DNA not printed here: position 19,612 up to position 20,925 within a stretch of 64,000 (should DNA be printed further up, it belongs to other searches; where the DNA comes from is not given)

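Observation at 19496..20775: Stand-alone cyanophycin-synthetase-like ATP-grasp ligase plus a small downstream ORF, inserted between tatD and metG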

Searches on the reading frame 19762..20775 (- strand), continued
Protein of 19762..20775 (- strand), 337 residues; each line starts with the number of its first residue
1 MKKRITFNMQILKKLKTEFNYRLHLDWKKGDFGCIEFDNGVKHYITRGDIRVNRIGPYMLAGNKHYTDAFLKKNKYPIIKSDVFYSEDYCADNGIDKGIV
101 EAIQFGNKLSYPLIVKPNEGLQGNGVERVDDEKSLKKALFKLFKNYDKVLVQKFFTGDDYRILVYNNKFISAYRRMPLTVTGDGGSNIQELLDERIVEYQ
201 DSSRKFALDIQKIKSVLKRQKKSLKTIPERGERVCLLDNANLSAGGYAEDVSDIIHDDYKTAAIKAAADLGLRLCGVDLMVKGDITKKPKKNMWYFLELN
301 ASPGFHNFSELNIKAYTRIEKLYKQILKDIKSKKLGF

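Call 51: search_protein_families(library=pfam, proteins=[P0165, P0191, P0254, P0255, P0235, P0201, P0155, P0259, P0230], max_evalue=0.001)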
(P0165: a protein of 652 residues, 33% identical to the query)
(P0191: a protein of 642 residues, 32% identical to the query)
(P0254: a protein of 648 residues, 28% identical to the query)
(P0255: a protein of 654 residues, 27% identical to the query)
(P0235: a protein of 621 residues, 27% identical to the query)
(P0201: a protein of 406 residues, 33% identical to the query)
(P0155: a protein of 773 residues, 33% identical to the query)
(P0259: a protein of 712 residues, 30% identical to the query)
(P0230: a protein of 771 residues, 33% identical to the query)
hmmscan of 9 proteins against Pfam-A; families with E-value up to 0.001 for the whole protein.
P0165 (652 aa): 7 families
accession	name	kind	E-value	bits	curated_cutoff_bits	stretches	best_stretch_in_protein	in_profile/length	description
PF08443.16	RimK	-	5.3e-20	72.3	21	2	383-500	2-113/188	RimK-like ATP-grasp domain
PF02655.19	ATP-grasp_3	-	6.9e-12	46.2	23.2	1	383-483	2-82/160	ATP-grasp domain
PF02955.21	GSH-S_ATP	-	1.1e-10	41.6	23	0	99-166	22-93/175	Prokaryotic glutathione synthetase, ATP-grasp domain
PF14398.11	ATPgrasp_YheCD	-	5.4e-10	39.4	26.8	1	98-129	38-69/255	YheC/D like ATP-grasp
PF07478.18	Dala_Dala_lig_C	-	2.2e-09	37.6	24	1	415-488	26-99/204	D-ala D-ala ligase C-terminus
PF14397.11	ATPgrasp_ST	-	2.2e-09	37.4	31.4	0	47-129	6-81/278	Sugar-transfer associated ATP-grasp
PF13535.11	ATP-grasp_4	-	0.00019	21.5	27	0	425-460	2-37/160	ATP-grasp domain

P0191 (642 aa): 7 families
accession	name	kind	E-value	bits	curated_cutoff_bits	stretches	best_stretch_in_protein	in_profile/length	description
PF08443.16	RimK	-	4.1e-25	88.9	21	3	216-294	111-184/188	RimK-like ATP-grasp domain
PF02655.19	ATP-grasp_3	-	1.6e-13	51.5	23.2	1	369-607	2-155/160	ATP-grasp domain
PF02955.21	GSH-S_ATP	-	1.5e-11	44.5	23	1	421-498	34-114/175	Prokaryotic glutathione synthetase, ATP-grasp domain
PF14398.11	ATPgrasp_YheCD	-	6.1e-09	36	26.8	0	512-615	131-233/255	YheC/D like ATP-grasp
PF07478.18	Dala_Dala_lig_C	-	7.8e-08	32.5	24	0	560-613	128-180/204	D-ala D-ala ligase C-terminus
PF14397.11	ATPgrasp_ST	-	3e-07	30.4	31.4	0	49-128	9-81/278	Sugar-transfer associated ATP-grasp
PF13535.11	ATP-grasp_4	-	1.7e-06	28.2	27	0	110-162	5-57/160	ATP-grasp domain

P0254 (648 aa): 6 families
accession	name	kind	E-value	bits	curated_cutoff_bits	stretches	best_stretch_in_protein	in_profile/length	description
PF08443.16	RimK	-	3.2e-17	63.2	21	2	419-490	35-106/188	RimK-like ATP-grasp domain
PF02655.19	ATP-grasp_3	-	1.9e-10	41.5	23.2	1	374-480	1-80/160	ATP-grasp domain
PF02955.21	GSH-S_ATP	-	8e-10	38.9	23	1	426-492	33-105/175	Prokaryotic glutathione synthetase, ATP-grasp domain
PF07478.18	Dala_Dala_lig_C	-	7.2e-07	29.4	24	0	422-483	34-98/204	D-ala D-ala ligase C-terminus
PF14398.11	ATPgrasp_YheCD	-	3.5e-05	23.6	26.8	0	85-128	26-72/255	YheC/D like ATP-grasp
PF01071.24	GARS_A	-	0.00016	22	27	1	395-479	7-99/194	Phosphoribosylglycinamide synthetase, ATP-grasp (A) domain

P0255 (654 aa): 6 families
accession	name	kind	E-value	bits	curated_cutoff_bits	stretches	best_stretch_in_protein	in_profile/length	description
PF08443.16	RimK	-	3.1e-22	79.6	21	3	563-629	114-172/188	RimK-like ATP-grasp domain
PF14398.11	ATPgrasp_YheCD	-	6.7e-11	42.4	26.8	0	536-651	143-252/255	YheC/D like ATP-grasp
PF14397.11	ATPgrasp_ST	-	7.4e-09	35.6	31.4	0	369-627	8-259/278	Sugar-transfer associated ATP-grasp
PF02955.21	GSH-S_ATP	-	2.1e-07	31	23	0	433-499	34-105/175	Prokaryotic glutathione synthetase, ATP-grasp domain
PF02655.19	ATP-grasp_3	-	3.7e-07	30.8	23.2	0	381-622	2-155/160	ATP-grasp domain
PF07478.18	Dala_Dala_lig_C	-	3.8e-07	30.3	24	0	429-498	35-103/204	D-ala D-ala ligase C-terminus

P0235 (621 aa): 6 families
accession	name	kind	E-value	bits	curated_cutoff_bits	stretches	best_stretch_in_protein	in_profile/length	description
PF02786.22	CPSase_L_D2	-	1.3e-12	48.2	19.8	2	381-430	25-74/211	Carbamoyl-phosphate synthase L chain, ATP binding domain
PF07478.18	Dala_Dala_lig_C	-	1.9e-10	41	24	1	2-96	3-92/204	D-ala D-ala ligase C-terminus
PF08443.16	RimK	-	5.8e-09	36.3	21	0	380-458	26-104/188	RimK-like ATP-grasp domain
PF02222.28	ATP-grasp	-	5.9e-08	33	27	0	30-86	20-77/179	ATP-grasp domain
PF14397.11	ATPgrasp_ST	-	6.1e-05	22.8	31.4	0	334-420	8-88/278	Sugar-transfer associated ATP-grasp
PF02655.19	ATP-grasp_3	-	0.0002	21.9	23.2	0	394-449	31-79/160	ATP-grasp domain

P0201 (406 aa): 2 families
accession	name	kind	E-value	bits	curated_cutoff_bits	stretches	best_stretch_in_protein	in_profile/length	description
PF07478.18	Dala_Dala_lig_C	-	1.1e-06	28.7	24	1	175-243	30-98/204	D-ala D-ala ligase C-terminus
PF08443.16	RimK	-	1.3e-06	28.7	21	0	179-247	38-106/188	RimK-like ATP-grasp domain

P0155 (773 aa): 8 families
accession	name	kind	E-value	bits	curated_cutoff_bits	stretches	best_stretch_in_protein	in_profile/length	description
PF00708.24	Acylphosphatase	-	3.1e-17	63.1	22.5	1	690-772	2-85/85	Acylphosphatase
PF08443.16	RimK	-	1.1e-16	61.4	21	1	428-522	11-106/188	RimK-like ATP-grasp domain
PF02655.19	ATP-grasp_3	-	2.8e-16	60.5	23.2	2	421-512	4-80/160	ATP-grasp domain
PF02955.21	GSH-S_ATP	-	2.1e-11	44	23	1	441-524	16-105/175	Prokaryotic glutathione synthetase, ATP-grasp domain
PF07478.18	Dala_Dala_lig_C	-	5e-10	39.7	24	1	95-171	20-96/204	D-ala D-ala ligase C-terminus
PF02786.22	CPSase_L_D2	-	2.3e-08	34.2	19.8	1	426-491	7-70/211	Carbamoyl-phosphate synthase L chain, ATP binding domain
PF02222.28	ATP-grasp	-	2.2e-06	27.9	27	0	427-501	2-76/179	ATP-grasp domain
PF13535.11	ATP-grasp_4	-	0.0001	22.4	27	0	457-542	2-88/160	ATP-grasp domain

P0259 (712 aa): 10 families
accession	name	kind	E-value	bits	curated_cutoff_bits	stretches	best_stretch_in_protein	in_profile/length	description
PF08443.16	RimK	-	2.2e-17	63.7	21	1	106-220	3-105/188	RimK-like ATP-grasp domain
PF14397.11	ATPgrasp_ST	-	1e-14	54.9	31.4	2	95-178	10-86/278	Sugar-transfer associated ATP-grasp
PF02655.19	ATP-grasp_3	-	1.7e-12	48.2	23.2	1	458-564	2-82/160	ATP-grasp domain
PF02955.21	GSH-S_ATP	-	2.1e-10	40.8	23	1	491-575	18-106/175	Prokaryotic glutathione synthetase, ATP-grasp domain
PF07478.18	Dala_Dala_lig_C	-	8.8e-09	35.6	24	0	491-562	22-92/204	D-ala D-ala ligase C-terminus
PF13535.11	ATP-grasp_4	-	7.1e-08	32.7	27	0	506-540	3-37/160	ATP-grasp domain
PF02786.22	CPSase_L_D2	-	1.2e-07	31.9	19.8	0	135-183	21-69/211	Carbamoyl-phosphate synthase L chain, ATP binding domain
PF02222.28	ATP-grasp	-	3.4e-05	24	27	0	138-187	16-66/179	ATP-grasp domain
PF03133.20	TTL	-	3.7e-05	23.5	20.1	0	121-182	44-94/292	Tubulin-tyrosine ligase family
PF14398.11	ATPgrasp_YheCD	-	5.3e-05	23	26.8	0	139-187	36-83/255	YheC/D like ATP-grasp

P0230 (771 aa): 5 families
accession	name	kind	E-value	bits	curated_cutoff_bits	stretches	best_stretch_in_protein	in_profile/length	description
PF08443.16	RimK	-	3.1e-17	63.2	21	1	422-526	2-106/188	RimK-like ATP-grasp domain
PF02655.19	ATP-grasp_3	-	1.3e-15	58.3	23.2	1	422-518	2-82/160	ATP-grasp domain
PF02955.21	GSH-S_ATP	-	1.7e-12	47.6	23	1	453-529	24-106/175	Prokaryotic glutathione synthetase, ATP-grasp domain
PF14397.11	ATPgrasp_ST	-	2.5e-12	47.1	31.4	1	419-485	17-84/278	Sugar-transfer associated ATP-grasp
PF01071.24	GARS_A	-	1.1e-06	29.1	27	1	423-514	2-98/194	Phosphoribosylglycinamide synthetase, ATP-grasp (A) domain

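Call 55: search_protein_families(library=pfam, proteins=[P0128, P0157, P0158, P0185, P0195, P0203, P0186], max_evalue=0.00001)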
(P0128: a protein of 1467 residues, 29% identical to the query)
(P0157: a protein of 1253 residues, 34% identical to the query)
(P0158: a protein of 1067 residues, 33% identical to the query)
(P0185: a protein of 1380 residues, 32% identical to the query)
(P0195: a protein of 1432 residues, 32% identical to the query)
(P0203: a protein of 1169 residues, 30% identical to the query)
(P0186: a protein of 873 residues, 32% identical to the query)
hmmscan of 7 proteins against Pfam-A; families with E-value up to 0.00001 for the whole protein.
P0128 (1467 aa): 12 families
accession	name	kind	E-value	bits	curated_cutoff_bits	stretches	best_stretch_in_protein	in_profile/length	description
PF08443.16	RimK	-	1.1e-24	87.5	21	0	424-527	2-106/188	RimK-like ATP-grasp domain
PF00708.24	Acylphosphatase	-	3e-18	66.3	22.5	1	1046-1120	2-76/85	Acylphosphatase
PF01071.24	GARS_A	-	4.9e-16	59.6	27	0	772-865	3-99/194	Phosphoribosylglycinamide synthetase, ATP-grasp (A) domain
PF02655.19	ATP-grasp_3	-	1.9e-14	54.5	23.2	0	425-652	3-155/160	ATP-grasp domain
PF02955.21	GSH-S_ATP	-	1.6e-13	51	23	0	1235-1317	20-104/175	Prokaryotic glutathione synthetase, ATP-grasp domain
PF07478.18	Dala_Dala_lig_C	-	5.4e-11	42.8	24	0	454-523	30-98/204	D-ala D-ala ligase C-terminus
PF14397.11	ATPgrasp_ST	-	1.7e-10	41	31.4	0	421-478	17-78/278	Sugar-transfer associated ATP-grasp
PF02786.22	CPSase_L_D2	-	5e-08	33.1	19.8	0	774-868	4-103/211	Carbamoyl-phosphate synthase L chain, ATP binding domain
PF09924.15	LPG_synthase_C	-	5.8e-08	32.6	27.5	1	45-202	15-162/298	Phosphatidylglycerol lysyltransferase, C-terminal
PF02222.28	ATP-grasp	-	1.7e-07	31.5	27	0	433-506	3-76/179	ATP-grasp domain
PF13549.11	ATP-grasp_5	-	3.5e-06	27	27.6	0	429-489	15-80/221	ATP-grasp domain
PF13535.11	ATP-grasp_4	-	5e-06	26.7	27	0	1247-1300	3-66/160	ATP-grasp domain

P0157 (1253 aa): 10 families
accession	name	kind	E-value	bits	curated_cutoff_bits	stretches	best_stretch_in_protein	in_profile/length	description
PF03972.19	MmgE_PrpD_N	-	4.7e-37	127.9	32.1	1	817-1034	1-222/244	MmgE/PrpD N-terminal domain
PF19305.4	MmgE_PrpD_C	-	7.8e-33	114.1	32.1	1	1064-1235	1-170/173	MmgE/PrpD C-terminal domain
PF02786.22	CPSase_L_D2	-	1.6e-13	51.1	19.8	0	110-195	2-91/211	Carbamoyl-phosphate synthase L chain, ATP binding domain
PF01071.24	GARS_A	-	2.2e-12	47.6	27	1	109-202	2-98/194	Phosphoribosylglycinamide synthetase, ATP-grasp (A) domain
PF02955.21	GSH-S_ATP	-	1.8e-10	41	23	0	149-215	34-104/175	Prokaryotic glutathione synthetase, ATP-grasp domain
PF08443.16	RimK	-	3.9e-09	36.8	21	0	108-216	2-108/188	RimK-like ATP-grasp domain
PF02655.19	ATP-grasp_3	-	1.7e-08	35.2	23.2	0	107-342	1-154/160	ATP-grasp domain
PF07478.18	Dala_Dala_lig_C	-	1e-07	32.1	24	0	118-210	3-99/204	D-ala D-ala ligase C-terminus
PF13549.11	ATP-grasp_5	-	2.8e-06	27.3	27.6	0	110-194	12-107/221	ATP-grasp domain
PF14397.11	ATPgrasp_ST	-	9.3e-06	25.5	31.4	0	104-194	16-121/278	Sugar-transfer associated ATP-grasp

P0158 (1067 aa): 8 families
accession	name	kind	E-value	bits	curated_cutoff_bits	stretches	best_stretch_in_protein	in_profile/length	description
PF08443.16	RimK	-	1.2e-19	71.1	21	1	225-341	1-116/188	RimK-like ATP-grasp domain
PF02786.22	CPSase_L_D2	-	1.5e-18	67.5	19.8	2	684-834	1-143/211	Carbamoyl-phosphate synthase L chain, ATP binding domain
PF13549.11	ATP-grasp_5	-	5.9e-15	55.7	27.6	1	231-297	15-86/221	ATP-grasp domain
PF07478.18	Dala_Dala_lig_C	-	6.9e-13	49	24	0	713-784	30-100/204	D-ala D-ala ligase C-terminus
PF02222.28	ATP-grasp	-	1.6e-12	47.9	27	1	234-309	2-77/179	ATP-grasp domain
PF02955.21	GSH-S_ATP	-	3.2e-09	36.9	23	0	247-342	16-114/175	Prokaryotic glutathione synthetase, ATP-grasp domain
PF02655.19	ATP-grasp_3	-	3.8e-09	37.3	23.2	1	228-338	4-99/160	ATP-grasp domain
PF14397.11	ATPgrasp_ST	-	3.4e-07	30.2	31.4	0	227-291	21-89/278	Sugar-transfer associated ATP-grasp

P0185 (1380 aa): 10 families
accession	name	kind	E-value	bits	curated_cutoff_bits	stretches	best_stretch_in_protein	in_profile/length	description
PF03972.19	MmgE_PrpD_N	-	1.2e-31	110.2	32.1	1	945-1163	2-222/244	MmgE/PrpD N-terminal domain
PF19305.4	MmgE_PrpD_C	-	7.2e-31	107.8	32.1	1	1193-1361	1-170/173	MmgE/PrpD C-terminal domain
PF08443.16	RimK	-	1.2e-20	74.3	21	1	439-545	2-106/188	RimK-like ATP-grasp domain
PF00708.24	Acylphosphatase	-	3.3e-20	72.6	22.5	1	824-903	3-83/85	Acylphosphatase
PF14397.11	ATPgrasp_ST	-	3.9e-16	59.5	31.4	0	432-504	13-88/278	Sugar-transfer associated ATP-grasp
PF01071.24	GARS_A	-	5.8e-15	56.1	27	1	90-190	2-101/194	Phosphoribosylglycinamide synthetase, ATP-grasp (A) domain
PF02655.19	ATP-grasp_3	-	2.9e-13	50.7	23.2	0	439-551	2-96/160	ATP-grasp domain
PF02786.22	CPSase_L_D2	-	7.1e-11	42.5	19.8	0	93-194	4-106/211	Carbamoyl-phosphate synthase L chain, ATP binding domain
PF02955.21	GSH-S_ATP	-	2.9e-09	37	23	0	477-548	31-106/175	Prokaryotic glutathione synthetase, ATP-grasp domain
PF13549.11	ATP-grasp_5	-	7.1e-06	26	27.6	0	441-513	12-87/221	ATP-grasp domain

P0195 (1432 aa): 14 families
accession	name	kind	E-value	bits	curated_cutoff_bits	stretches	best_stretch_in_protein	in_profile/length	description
PF00708.24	Acylphosphatase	-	1.7e-43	147.2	22.5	2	708-789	2-84/85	Acylphosphatase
PF08443.16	RimK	-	2.1e-19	70.3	21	0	438-538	8-106/188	RimK-like ATP-grasp domain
PF14397.11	ATPgrasp_ST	-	4.4e-13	49.5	31.4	0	83-145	11-77/278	Sugar-transfer associated ATP-grasp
PF02655.19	ATP-grasp_3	-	1.6e-11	45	23.2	0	92-319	2-154/160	ATP-grasp domain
PF02786.22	CPSase_L_D2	-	2.8e-11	43.8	19.8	0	436-516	4-88/211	Carbamoyl-phosphate synthase L chain, ATP binding domain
PF01071.24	GARS_A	-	3.2e-10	40.6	27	0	93-184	2-99/194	Phosphoribosylglycinamide synthetase, ATP-grasp (A) domain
PF07478.18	Dala_Dala_lig_C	-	5.7e-10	39.5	24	0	129-191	37-98/204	D-ala D-ala ligase C-terminus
PF14559.12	TPR_19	-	5.4e-09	36.7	25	0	977-1038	6-67/68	Tetratricopeptide repeat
PF12895.13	ANAPC3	-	5.8e-09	36.5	27.2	1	977-1055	4-81/82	Anaphase-promoting complex, cyclosome, subunit 3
PF02222.28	ATP-grasp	-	4.2e-08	33.5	27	0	441-518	3-77/179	ATP-grasp domain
PF02955.21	GSH-S_ATP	-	9.6e-08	32.1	23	0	456-540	18-105/175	Prokaryotic glutathione synthetase, ATP-grasp domain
PF13431.12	TPR_17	-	2e-07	31.2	24.4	0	985-1016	2-33/34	Tetratricopeptide repeat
PF00515.34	TPR_1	-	2.3e-07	30.8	27.8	0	1038-1061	9-32/34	Tetratricopeptide repeat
PF07719.23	TPR_2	-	5.7e-07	29.6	27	0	1033-1059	4-30/34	Tetratricopeptide repeat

P0203 (1169 aa): 13 families
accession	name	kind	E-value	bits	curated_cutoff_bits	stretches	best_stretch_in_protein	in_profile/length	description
PF08443.16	RimK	-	8.9e-31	107.4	21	3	85-190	2-106/188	RimK-like ATP-grasp domain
PF02655.19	ATP-grasp_3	-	1.8e-24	87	23.2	0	813-909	2-82/160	ATP-grasp domain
PF14397.11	ATPgrasp_ST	-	2.4e-22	79.9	31.4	0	805-902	12-113/278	Sugar-transfer associated ATP-grasp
PF00708.24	Acylphosphatase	-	6.6e-20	71.6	22.5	1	1085-1166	3-85/85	Acylphosphatase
PF02955.21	GSH-S_ATP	-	3.7e-17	62.7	23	0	851-919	30-105/175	Prokaryotic glutathione synthetase, ATP-grasp domain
PF07478.18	Dala_Dala_lig_C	-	4.5e-14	52.9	24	0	93-182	1-95/204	D-ala D-ala ligase C-terminus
PF02222.28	ATP-grasp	-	7.4e-14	52.2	27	0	94-169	3-76/179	ATP-grasp domain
PF01071.24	GARS_A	-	7.8e-13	49.1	27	0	450-531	12-100/194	Phosphoribosylglycinamide synthetase, ATP-grasp (A) domain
PF14398.11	ATPgrasp_YheCD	-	3.3e-11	43.4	26.8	0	626-664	194-232/255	YheC/D like ATP-grasp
PF02786.22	CPSase_L_D2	-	1.1e-08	35.4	19.8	0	86-171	1-91/211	Carbamoyl-phosphate synthase L chain, ATP binding domain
PF08442.15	ATP-grasp_2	-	1.2e-07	32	29.5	0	818-896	7-80/202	ATP-grasp domain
PF13535.11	ATP-grasp_4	-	1e-06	28.9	27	0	476-525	2-66/160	ATP-grasp domain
PF03133.20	TTL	-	3.7e-06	26.8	20.1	0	635-664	235-264/292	Tubulin-tyrosine ligase family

P0186 (873 aa): 6 families
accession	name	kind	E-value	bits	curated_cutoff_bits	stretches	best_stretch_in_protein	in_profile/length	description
PF08443.16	RimK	-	2.6e-21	76.6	21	2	88-192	1-105/188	RimK-like ATP-grasp domain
PF00708.24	Acylphosphatase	-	5.2e-19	68.7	22.5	1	804-871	2-69/85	Acylphosphatase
PF02655.19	ATP-grasp_3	-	1.1e-15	58.6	23.2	1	89-204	2-101/160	ATP-grasp domain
PF14397.11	ATPgrasp_ST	-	1.1e-14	54.7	31.4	1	86-173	17-105/278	Sugar-transfer associated ATP-grasp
PF02955.21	GSH-S_ATP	-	5.3e-10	39.5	23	0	572-640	30-105/175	Prokaryotic glutathione synthetase, ATP-grasp domain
PF01071.24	GARS_A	-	1.2e-09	38.7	27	0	535-632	2-105/194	Phosphoribosylglycinamide synthetase, ATP-grasp (A) domain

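Call 59: search_protein_families(library=padloc, proteins=[window:19762-20775:-], max_evalue=0.01)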
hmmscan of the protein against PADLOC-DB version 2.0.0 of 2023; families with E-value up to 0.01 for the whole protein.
window:19762-20775:- (337 aa): 0 families

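Call 60: search_protein_families(library=phrogs, proteins=[window:19762-20775:-], max_evalue=0.01)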
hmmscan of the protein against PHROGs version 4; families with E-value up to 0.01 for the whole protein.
window:19762-20775:- (337 aa): 1 family
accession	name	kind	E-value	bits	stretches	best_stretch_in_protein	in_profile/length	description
phrog_2599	-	moron, auxiliary metabolic gene and host takeover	2.7e-07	30.6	1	241-324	233-307/708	ribosomal protein S6 glutaminyl transferase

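Call 61: find_encoding_contigs(protein=P0005, flank=4000, max_places=2)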
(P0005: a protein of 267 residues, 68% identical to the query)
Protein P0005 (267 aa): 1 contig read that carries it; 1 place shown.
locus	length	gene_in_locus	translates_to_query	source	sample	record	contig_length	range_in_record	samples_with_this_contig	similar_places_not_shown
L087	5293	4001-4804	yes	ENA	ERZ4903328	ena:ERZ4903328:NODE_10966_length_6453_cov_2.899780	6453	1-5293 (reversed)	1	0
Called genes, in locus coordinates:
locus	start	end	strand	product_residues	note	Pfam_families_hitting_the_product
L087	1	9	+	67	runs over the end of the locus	-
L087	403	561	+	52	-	-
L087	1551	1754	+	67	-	-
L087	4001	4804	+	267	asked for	PF02786:CPSase_L_D2 (weak), PF02955:GSH-S_ATP (weak), PF07478:Dala_Dala_lig_C, PF08443:RimK (faint)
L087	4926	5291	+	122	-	?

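Call 62: find_encoding_contigs(protein=P0004, flank=2000, max_places=2)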
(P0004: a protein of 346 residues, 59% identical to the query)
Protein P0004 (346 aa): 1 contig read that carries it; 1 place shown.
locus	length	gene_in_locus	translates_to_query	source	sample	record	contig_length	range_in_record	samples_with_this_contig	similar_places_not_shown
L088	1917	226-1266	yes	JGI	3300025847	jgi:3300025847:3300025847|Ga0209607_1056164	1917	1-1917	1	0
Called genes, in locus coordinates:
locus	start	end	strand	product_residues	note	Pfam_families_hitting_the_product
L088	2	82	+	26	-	?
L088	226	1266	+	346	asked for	PF02786:CPSase_L_D2 (faint), PF08443:RimK (faint), PF07478:Dala_Dala_lig_C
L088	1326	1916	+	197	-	?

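Call 63: find_encoding_contigs(protein=P0007, flank=4000, max_places=2)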
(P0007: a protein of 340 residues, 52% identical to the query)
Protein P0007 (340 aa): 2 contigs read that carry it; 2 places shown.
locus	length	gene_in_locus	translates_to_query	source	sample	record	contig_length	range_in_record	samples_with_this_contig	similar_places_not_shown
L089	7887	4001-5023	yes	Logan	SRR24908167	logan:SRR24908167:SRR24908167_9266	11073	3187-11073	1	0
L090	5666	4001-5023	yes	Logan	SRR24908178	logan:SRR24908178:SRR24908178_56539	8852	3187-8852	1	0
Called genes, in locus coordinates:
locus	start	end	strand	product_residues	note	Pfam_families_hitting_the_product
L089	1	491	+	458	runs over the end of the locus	PF28494:GlyRS_ins_1 (faint), PF00587:tRNA-synt_2b, PF03129:HGTP_anticodon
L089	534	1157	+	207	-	PF07099:DUF1361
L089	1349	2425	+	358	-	PF01594:AI-2E_transport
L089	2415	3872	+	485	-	PF00133:tRNA-synt_1, PF09334:tRNA-synt_1g, PF01921:tRNA-synt_1f (faint), PF09334:tRNA-synt_1g, PF00133:tRNA-synt_1, PF01406:tRNA-synt_1e (weak)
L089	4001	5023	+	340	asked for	PF07478:Dala_Dala_lig_C (weak), PF08443:RimK (faint)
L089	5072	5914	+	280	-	PF01026:TatD_DNase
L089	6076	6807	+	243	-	PF01250:Ribosomal_S6 (weak), PF14520:HHH_5 (weak)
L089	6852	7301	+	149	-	PF00436:SSB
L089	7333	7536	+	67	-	PF01084:Ribosomal_S18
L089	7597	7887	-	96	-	?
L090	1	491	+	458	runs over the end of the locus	PF28494:GlyRS_ins_1 (faint), PF00587:tRNA-synt_2b, PF03129:HGTP_anticodon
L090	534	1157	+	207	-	PF07099:DUF1361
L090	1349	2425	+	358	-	PF01594:AI-2E_transport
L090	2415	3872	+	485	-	PF00133:tRNA-synt_1, PF09334:tRNA-synt_1g, PF01921:tRNA-synt_1f (faint), PF09334:tRNA-synt_1g, PF00133:tRNA-synt_1, PF01406:tRNA-synt_1e (weak)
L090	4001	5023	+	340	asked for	PF07478:Dala_Dala_lig_C (weak), PF08443:RimK (faint)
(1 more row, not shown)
